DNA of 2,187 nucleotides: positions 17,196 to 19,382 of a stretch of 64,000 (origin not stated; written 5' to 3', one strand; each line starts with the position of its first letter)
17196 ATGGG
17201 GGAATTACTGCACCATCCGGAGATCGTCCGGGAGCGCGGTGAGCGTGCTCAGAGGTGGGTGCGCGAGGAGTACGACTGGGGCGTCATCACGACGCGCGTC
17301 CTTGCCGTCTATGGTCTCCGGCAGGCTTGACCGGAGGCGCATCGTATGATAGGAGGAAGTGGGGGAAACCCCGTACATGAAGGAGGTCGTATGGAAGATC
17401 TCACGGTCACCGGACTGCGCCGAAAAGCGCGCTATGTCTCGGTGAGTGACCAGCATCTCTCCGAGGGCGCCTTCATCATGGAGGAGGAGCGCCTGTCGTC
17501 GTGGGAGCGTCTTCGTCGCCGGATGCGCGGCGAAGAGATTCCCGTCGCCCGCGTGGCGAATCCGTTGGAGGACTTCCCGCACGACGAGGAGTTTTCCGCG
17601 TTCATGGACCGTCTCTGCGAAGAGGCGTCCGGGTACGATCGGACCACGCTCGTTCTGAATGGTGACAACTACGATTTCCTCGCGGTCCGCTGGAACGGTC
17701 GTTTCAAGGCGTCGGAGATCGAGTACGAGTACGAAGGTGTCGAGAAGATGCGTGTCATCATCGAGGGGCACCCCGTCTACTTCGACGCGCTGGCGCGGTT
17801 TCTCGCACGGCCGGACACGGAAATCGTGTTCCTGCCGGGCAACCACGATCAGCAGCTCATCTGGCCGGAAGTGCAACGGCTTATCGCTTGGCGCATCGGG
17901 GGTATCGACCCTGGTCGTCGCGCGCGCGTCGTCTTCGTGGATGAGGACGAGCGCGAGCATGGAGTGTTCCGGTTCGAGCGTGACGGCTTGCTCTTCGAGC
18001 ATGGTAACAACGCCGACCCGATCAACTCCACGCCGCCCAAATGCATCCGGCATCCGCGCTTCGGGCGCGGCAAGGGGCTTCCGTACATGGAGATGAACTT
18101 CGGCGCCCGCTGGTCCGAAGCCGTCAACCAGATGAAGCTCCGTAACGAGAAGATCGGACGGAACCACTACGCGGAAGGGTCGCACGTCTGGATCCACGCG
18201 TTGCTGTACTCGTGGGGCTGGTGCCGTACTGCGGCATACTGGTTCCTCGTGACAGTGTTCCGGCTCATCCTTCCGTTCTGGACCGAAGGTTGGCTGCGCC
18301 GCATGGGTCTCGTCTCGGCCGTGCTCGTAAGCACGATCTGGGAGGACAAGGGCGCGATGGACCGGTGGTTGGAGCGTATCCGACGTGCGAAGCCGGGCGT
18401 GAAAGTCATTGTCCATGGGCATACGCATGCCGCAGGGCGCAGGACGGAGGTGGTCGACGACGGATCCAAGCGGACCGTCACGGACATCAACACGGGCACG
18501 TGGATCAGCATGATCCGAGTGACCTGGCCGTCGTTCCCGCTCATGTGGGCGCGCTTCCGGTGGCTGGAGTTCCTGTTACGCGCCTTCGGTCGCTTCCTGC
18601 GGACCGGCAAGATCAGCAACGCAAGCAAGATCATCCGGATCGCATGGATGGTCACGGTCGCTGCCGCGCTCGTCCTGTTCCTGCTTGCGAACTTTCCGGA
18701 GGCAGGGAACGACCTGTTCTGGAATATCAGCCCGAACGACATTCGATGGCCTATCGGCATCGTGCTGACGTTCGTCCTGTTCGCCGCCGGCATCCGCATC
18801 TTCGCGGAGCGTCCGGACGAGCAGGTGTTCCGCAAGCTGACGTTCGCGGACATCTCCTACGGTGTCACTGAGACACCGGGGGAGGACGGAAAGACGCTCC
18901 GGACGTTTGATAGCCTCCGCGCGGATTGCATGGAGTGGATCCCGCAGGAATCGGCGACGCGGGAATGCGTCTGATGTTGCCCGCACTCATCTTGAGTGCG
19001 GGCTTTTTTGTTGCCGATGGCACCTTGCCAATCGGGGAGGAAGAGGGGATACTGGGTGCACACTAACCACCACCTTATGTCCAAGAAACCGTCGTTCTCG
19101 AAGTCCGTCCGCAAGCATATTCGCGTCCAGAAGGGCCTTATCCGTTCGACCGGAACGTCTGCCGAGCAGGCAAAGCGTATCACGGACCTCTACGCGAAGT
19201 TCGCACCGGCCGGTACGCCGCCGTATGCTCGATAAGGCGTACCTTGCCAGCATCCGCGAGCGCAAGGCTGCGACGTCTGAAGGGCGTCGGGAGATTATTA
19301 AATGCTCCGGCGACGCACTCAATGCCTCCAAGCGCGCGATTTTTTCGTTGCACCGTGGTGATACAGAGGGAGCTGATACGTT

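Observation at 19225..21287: Translin-family protein translationally coupled to murD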

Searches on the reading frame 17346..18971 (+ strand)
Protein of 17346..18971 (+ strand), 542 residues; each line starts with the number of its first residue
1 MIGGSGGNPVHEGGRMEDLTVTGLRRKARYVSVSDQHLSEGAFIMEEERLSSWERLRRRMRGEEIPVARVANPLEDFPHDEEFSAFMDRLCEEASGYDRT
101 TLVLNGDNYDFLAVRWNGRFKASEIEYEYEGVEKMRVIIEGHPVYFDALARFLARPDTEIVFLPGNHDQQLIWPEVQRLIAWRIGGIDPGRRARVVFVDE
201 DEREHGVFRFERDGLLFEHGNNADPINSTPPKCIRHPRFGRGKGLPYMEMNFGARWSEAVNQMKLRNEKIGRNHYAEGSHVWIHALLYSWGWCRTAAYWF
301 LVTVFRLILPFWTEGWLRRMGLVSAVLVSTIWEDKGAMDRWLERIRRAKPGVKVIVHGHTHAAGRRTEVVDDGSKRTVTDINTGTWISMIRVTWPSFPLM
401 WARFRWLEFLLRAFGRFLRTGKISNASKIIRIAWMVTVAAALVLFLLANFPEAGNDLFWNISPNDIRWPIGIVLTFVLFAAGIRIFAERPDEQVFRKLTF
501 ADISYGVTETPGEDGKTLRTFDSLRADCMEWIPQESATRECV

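Call 3: search_protein_families(library=pfam, proteins=[window:17346-18971:+], max_evalue=1)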
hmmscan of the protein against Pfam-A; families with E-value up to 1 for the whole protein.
window:17346-18971:+ (542 aa): 2 families
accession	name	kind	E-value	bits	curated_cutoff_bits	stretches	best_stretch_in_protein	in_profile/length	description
PF00149.33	Metallophos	-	0.00011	23.2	21.5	1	85-183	20-73/191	Calcineurin-like phosphoesterase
PF12850.12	Metallophos_2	-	0.024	15.1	27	1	336-368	91-124/154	Calcineurin-like phosphoesterase superfamily domain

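Call 4: search_protein_families(library=ncbifam, proteins=[window:17346-18971:+], max_evalue=1)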
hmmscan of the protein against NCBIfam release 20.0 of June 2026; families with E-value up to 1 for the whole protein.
window:17346-18971:+ (542 aa): 1 family
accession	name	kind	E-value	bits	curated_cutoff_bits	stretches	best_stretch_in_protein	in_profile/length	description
NF053862.1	DS9_1_antiphage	equivalog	0.11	11.3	420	0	348-362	428-442/486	anti-phage phosphoesterase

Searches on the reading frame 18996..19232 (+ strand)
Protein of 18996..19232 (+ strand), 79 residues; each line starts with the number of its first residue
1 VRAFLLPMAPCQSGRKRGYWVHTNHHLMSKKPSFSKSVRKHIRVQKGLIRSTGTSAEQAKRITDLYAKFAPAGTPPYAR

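Call 3: search_protein_families(library=pfam, proteins=[window:18996-19232:+], max_evalue=1)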
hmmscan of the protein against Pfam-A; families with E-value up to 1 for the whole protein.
window:18996-19232:+ (79 aa): 0 families

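Call 4: search_protein_families(library=ncbifam, proteins=[window:18996-19232:+], max_evalue=1)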
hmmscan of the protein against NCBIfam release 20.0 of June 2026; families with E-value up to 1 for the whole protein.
window:18996-19232:+ (79 aa): 2 families
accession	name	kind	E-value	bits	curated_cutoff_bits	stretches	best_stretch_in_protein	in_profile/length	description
NF040521.1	C45_proenzyme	subfamily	0.049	13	85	1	3-63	214-279/313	C45 family autoproteolytic acyltransferase/hydrolase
NF006622.0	PRK09190.1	equivalog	0.075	12.4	184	1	17-52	59-97/227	RNA-binding protein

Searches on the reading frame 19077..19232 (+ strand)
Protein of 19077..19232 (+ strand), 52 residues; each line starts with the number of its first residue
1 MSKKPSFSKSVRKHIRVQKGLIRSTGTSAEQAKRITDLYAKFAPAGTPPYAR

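Call 50: search_protein_families(library=pfam, proteins=[window:19077-19232:+], max_evalue=1)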
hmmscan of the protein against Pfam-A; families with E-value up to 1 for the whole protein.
seq(52 aa): 0 families
